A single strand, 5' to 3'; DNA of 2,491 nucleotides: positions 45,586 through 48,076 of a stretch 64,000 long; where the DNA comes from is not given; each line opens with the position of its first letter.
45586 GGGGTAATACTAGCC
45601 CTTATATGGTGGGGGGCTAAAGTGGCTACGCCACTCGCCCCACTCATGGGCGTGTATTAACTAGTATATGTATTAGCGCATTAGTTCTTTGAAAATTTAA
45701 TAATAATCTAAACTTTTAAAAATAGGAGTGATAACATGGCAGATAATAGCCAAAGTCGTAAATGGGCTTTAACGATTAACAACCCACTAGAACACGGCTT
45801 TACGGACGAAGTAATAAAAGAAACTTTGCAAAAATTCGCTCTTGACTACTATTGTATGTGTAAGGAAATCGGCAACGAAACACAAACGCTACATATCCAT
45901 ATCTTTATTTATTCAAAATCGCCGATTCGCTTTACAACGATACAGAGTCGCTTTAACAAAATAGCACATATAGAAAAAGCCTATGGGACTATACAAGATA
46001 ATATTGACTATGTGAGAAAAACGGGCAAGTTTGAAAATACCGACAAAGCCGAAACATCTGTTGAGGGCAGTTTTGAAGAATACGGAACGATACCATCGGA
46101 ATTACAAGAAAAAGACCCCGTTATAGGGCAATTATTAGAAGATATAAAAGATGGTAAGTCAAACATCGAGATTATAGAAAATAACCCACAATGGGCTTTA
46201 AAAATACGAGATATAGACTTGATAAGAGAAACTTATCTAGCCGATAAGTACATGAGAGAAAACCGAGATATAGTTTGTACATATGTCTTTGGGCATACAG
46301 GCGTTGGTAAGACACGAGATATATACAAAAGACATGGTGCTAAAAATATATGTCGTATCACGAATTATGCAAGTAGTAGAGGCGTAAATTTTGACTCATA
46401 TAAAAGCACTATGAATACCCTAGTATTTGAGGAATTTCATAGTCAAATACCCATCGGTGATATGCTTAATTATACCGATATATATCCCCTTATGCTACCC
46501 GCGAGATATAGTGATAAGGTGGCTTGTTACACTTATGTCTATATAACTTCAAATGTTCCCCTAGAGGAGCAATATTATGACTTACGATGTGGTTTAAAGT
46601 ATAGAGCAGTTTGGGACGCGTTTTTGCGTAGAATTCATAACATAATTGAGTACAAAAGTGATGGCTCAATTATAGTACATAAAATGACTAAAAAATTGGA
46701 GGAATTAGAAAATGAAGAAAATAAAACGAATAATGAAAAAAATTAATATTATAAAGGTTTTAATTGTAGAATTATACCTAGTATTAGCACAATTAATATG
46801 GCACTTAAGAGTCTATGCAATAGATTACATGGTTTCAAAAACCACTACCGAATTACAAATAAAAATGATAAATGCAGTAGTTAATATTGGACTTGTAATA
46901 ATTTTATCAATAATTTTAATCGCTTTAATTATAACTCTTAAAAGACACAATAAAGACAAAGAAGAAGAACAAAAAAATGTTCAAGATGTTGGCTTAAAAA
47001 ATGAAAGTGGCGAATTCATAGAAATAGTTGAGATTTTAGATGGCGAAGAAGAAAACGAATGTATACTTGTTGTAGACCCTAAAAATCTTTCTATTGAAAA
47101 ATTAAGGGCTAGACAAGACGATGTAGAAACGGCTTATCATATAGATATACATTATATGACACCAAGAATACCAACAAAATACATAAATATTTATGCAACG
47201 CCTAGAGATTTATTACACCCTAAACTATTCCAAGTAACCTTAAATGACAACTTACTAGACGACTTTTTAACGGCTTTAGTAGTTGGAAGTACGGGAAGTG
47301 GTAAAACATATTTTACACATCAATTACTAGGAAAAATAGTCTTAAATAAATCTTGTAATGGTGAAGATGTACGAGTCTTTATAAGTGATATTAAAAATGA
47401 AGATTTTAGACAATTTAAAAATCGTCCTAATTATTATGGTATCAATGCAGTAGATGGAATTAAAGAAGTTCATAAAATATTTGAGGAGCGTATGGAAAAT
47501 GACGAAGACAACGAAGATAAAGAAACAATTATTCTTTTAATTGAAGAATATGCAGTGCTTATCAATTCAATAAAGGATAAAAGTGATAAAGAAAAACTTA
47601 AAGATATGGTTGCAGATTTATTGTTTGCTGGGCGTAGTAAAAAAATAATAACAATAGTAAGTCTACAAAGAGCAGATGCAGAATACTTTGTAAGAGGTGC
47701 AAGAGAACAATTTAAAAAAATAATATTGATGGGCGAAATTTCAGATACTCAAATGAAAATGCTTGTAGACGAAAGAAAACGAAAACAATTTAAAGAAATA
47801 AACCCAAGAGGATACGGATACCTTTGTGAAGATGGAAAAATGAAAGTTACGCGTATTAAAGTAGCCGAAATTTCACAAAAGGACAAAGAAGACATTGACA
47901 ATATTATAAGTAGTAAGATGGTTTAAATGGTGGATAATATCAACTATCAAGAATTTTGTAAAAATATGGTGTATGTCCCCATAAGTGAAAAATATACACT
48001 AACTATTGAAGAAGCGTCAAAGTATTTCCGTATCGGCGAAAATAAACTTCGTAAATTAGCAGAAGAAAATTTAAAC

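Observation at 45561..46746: Eukaryotic-ssDNA-virus-type Rep with cognate iteron/hairpin origin inside a bacterial integrative element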

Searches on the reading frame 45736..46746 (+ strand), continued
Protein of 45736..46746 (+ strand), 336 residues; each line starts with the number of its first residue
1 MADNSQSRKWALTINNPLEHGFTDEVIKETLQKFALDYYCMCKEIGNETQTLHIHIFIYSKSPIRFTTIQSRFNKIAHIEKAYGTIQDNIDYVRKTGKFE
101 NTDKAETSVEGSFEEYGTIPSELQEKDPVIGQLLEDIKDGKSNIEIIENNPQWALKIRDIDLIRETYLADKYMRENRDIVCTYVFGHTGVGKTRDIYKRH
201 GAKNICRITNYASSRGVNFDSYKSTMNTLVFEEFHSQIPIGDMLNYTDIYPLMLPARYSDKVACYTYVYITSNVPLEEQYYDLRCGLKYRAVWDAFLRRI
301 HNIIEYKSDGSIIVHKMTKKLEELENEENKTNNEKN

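Call 86: search_protein_families(library=phrogs, proteins=[window:45736-46746:+], max_evalue=0.001)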
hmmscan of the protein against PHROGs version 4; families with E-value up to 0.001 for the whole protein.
window:45736-46746:+ (336 aa): 0 families

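Call 95: predict_structure(alignment_id=A1)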
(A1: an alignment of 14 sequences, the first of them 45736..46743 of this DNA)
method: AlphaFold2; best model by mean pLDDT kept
length: 336 residues; sequences in the alignment: 14
mean_pLDDT: 80.6   pTM: 0.56
mean pLDDT of the five models: 80.6, 79.0, 76.2, 75.1, 74.6
residues with pLDDT >= 90: 60; 70-90: 220; 50-70: 46; < 50: 10
segments of 3 or more residues with pLDDT < 50: 329-336
pLDDT, mean of each block of 10 residues (from residue 1): 77 90 90 90 86 92 88 86 89 86 76 89 82 85 86 83 80 75 88 86 80 62 75 72 73 67 81 86 72 85 90 84 54 40
secondary structure, 60 per line:
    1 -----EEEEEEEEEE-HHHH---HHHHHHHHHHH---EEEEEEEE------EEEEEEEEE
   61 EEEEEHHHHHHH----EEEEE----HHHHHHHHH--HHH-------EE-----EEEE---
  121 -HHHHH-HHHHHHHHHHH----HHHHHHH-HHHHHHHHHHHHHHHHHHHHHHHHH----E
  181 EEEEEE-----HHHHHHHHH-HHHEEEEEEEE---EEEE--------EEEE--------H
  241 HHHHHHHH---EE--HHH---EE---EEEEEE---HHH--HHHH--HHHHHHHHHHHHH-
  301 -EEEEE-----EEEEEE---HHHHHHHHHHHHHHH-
elements in order: E6-15 H17-20 H24-34 E38-45 E52-65 H66-72 E77-81 H86-94 E114-117 H122-126 H128-138 H143-149 H151-175 E180-186 H192-200 E205-212 E216-219 E228-231 H240-248 E267-272 H281-284 H287-299 E302-306 E312-317 H321-335

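Call 97: fold_search(model_id=the predicted structure, library=pdb)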
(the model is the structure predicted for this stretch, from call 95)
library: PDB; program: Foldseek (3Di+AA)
matches with E <= 10: 1609; with E <= 0.001: 54
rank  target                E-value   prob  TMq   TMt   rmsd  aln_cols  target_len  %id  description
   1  9pqq_A                4.4e-12  1.00  0.42  0.43  11.1       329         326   18  Cryo-EM structure of ATPgammaS-bound Vientovirus FB Rep double hexamer with C1 symmetry (released 2026-02-25)
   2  8h56_A                4.6e-08  1.00  0.27  0.55   6.7       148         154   24  Crystal structure of Rep' of porcine circovirus type 2 (released 2023-05-24)
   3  6wdz_D                9.7e-08  1.00  0.26  0.77   3.0       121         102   23  Porcine circovirus 2 Rep domain complexed with a single-stranded DNA 10-mer comprising the cleavage site (released 2020-12-16)
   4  6wdz_A                5.1e-07  1.00  0.26  0.79   2.8       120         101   24  Porcine circovirus 2 Rep domain complexed with a single-stranded DNA 10-mer comprising the cleavage site (released 2020-12-16)
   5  5xor_D                6.2e-07  1.00  0.25  0.78   2.8       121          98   25  Crystal structure of N-terminal replicase protein of porcine circovirus type 2 (released 2018-07-04)
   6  5xor_C                8.4e-07  1.00  0.25  0.77   3.0       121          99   25  Crystal structure of N-terminal replicase protein of porcine circovirus type 2 (released 2018-07-04)
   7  5xor_A                8.9e-07  1.00  0.25  0.78   3.1       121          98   23  Crystal structure of N-terminal replicase protein of porcine circovirus type 2 (released 2018-07-04)
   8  5xor_B                1.1e-06  1.00  0.26  0.78   3.0       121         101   24  Crystal structure of N-terminal replicase protein of porcine circovirus type 2 (released 2018-07-04)
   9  7kii_A                1.1e-06  1.00  0.25  0.73   3.0       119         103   21  Muscovy duck circovirus Rep domain complexed with a single-stranded DNA 10-mer comprising the cleavage site and Mn2+ (released 2021-11-17)
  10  7lar_A                1.1e-06  1.00  0.37  0.64   6.5       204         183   15  Cryo-EM structure of PCV2 Replicase bound to ssDNA (released 2021-08-25)
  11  7kij_C                1.9e-06  1.00  0.26  0.77   2.9       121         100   21  Muscovy duck circovirus Rep domain complexed with a single-stranded DNA 10-mer comprising the cleavage site (released 2021-11-17)
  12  8xms_C                2.3e-06  1.00  0.33  0.73   3.3       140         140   21  Crystal structure of Porcine Circovirus type II Rep ATPase domain (released 2024-04-17)
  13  6wdz_G                3.5e-06  1.00  0.24  0.75   3.4       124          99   23  Porcine circovirus 2 Rep domain complexed with a single-stranded DNA 10-mer comprising the cleavage site (released 2020-12-16)
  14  5xor_E                4.7e-06  1.00  0.23  0.72   3.7       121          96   24  Crystal structure of N-terminal replicase protein of porcine circovirus type 2 (released 2018-07-04)
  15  7kij_A                5.7e-06  1.00  0.25  0.77   2.7       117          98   20  Muscovy duck circovirus Rep domain complexed with a single-stranded DNA 10-mer comprising the cleavage site (released 2021-11-17)
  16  8xms_F                6.0e-06  1.00  0.32  0.71   3.2       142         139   20  Crystal structure of Porcine Circovirus type II Rep ATPase domain (released 2024-04-17)
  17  8xms_A                7.3e-06  1.00  0.34  0.73   3.1       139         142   21  Crystal structure of Porcine Circovirus type II Rep ATPase domain (released 2024-04-17)
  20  8xms_B                1.2e-05  1.00  0.35  0.76   2.9       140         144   18  Crystal structure of Porcine Circovirus type II Rep ATPase domain (released 2024-04-17)
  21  8xms_D                1.3e-05  1.00  0.34  0.74   3.0       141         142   19  Crystal structure of Porcine Circovirus type II Rep ATPase domain (released 2024-04-17)
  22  8xms_E                2.2e-05  1.00  0.33  0.74   3.1       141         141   19  Crystal structure of Porcine Circovirus type II Rep ATPase domain (released 2024-04-17)
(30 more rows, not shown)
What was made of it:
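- On CRESS-type Rep (HUH endonuclease + SF3 helicase): The model matches the PCV2 ATPase domain 8xms, TM-score normalised to the target 0.71-0.76 (call 97).
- Checked: The AlphaFold model (pLDDT 80.6) matches redondovirus Rep (E 4e-12) and the PCV2 nuclease and ATPase domains (TM-score normalised to the target, 0.71-0.79) (calls 95, 97).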

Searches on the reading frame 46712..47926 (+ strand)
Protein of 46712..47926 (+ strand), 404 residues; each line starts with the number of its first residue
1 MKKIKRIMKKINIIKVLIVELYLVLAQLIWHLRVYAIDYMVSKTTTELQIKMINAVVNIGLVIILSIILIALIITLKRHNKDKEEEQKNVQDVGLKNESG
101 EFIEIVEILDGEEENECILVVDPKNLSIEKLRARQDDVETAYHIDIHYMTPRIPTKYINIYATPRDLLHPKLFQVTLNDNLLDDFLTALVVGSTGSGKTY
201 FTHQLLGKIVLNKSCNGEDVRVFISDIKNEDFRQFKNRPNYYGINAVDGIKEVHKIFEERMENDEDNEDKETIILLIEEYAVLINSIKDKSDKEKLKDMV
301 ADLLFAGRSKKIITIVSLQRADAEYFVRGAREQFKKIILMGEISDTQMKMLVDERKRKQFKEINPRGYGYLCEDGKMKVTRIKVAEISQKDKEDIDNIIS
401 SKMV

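Call 3: search_protein_families(library=pfam, proteins=[window:46712-47926:+], max_evalue=0.01)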
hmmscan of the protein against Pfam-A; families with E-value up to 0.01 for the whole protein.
window:46712-47926:+ (404 aa): 3 families
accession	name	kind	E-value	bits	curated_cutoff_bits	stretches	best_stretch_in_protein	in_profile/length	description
PF01580.24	FtsK_SpoIIIE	-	0.00048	20.1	24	1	189-259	43-111/221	FtsK/SpoIIIE family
PF01935.23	DUF87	-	0.0012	19.4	23.2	0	189-230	27-63/220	Helicase HerA, central domain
PF04567.22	RNA_pol_Rpb2_5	-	0.0018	19.5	21.1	1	104-141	8-59/66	RNA polymerase Rpb2, domain 5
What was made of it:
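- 46712..47926 (+): FtsK/SpoIIIE-type ATPase with two N-terminal hydrophobic helices, a TcpA-like candidate coupling protein. Pfam PF01580 scores 20.1 bits, below the cutoff of 24 (call 3).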

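Call 8: search_protein_families(library=ncbifam, proteins=[window:46712-47926:+], max_evalue=0.01)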
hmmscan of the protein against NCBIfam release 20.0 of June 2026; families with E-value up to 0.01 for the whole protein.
window:46712-47926:+ (404 aa): 2 families
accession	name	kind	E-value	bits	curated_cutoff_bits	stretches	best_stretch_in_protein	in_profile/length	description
TIGR03925.1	T7SS_EccC_b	equivalog_domain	0.0039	15.5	346.55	0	188-238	364-412/564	type VII secretion protein EccCb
NF002015.0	PRK00819.1-5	equivalog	0.0076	15.8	279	0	84-161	130-207/210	RNA 2'-phosphotransferase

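Call 45: search_protein_families(library=pfam, alignment_id=A3, max_evalue=0.001)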
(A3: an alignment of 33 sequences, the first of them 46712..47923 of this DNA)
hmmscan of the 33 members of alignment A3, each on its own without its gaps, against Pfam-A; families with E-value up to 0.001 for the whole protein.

A. member 1, window:46712-47923:+ (404 aa): 1 family
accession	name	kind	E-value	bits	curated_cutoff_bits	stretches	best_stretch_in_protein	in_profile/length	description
PF01580.24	FtsK_SpoIIIE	-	0.00048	20.1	24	1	189-259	43-111/221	FtsK/SpoIIIE family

B. families by the number of members that match (of 33 scanned): 15 families
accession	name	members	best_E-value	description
PF01580.24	FtsK_SpoIIIE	29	7.1e-19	FtsK/SpoIIIE family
PF12846.13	AAA_10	25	1.6e-07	AAA-like domain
PF01935.23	DUF87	24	1.5e-07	Helicase HerA, central domain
PF10412.15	TrwB_AAD_bind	20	4.3e-05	Type IV secretion-system coupling protein DNA-binding domain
PF00005.33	ABC_tran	15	1.4e-05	ABC transporter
PF20720.3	nSTAND3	6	7e-07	Novel STAND NTPase 3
PF13191.12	AAA_16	5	5.2e-05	AAA ATPase domain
PF11016.13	DUF2854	3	1.6e-08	Protein of unknown function (DUF2854)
PF13401.12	AAA_22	3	4.2e-05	AAA domain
PF25199.1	nSTAND_NTPase5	3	0.00019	Novel STAND NTPase 5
PF13555.12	AAA_29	2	0.00011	P-loop containing region of AAA domain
PF04851.21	ResIII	1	0.00036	Type III restriction enzyme, res subunit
PF00004.35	AAA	1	0.00056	ATPase family associated with various cellular activities (AAA)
PF05872.18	HerA_C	1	0.00061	Helicase HerA-like C-terminal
PF00270.35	DEAD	1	0.00095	DEAD/DEAH box helicase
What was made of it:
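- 46712..47926 (+): The gene at the same position matches PF01580 in 29 of 33 loci scanned and TrwB_AAD_bind in 20 (call 45).
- The gene downstream of rep is FtsK_SpoIIIE in 29 of 33 loci scanned and TrwB_AAD_bind in 20 (call 45).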

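Call 86: search_protein_families(library=phrogs, proteins=[window:46712-47926:+], max_evalue=0.001)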
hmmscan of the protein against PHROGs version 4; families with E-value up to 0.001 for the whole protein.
window:46712-47926:+ (404 aa): 3 families
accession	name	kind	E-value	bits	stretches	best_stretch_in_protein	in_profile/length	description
phrog_1358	-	moron, auxiliary metabolic gene and host takeover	6.6e-14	51.4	1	189-395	607-822/1382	FtsK/SpoIIIE-like protein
phrog_2666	-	head and packaging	2.3e-07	30.9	1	173-323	309-467/555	terminase large subunit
phrog_7035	-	unknown function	2.6e-06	27.1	1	189-242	215-264/969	-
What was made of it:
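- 46712..47926 (+): PHROG FtsK/SpoIIIE-like scores 6.6e-14 (call 86).
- On Integrative mobilizable element with non-canonical relaxase (Coluzzi class 7): Calls 3, 45 and 86.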
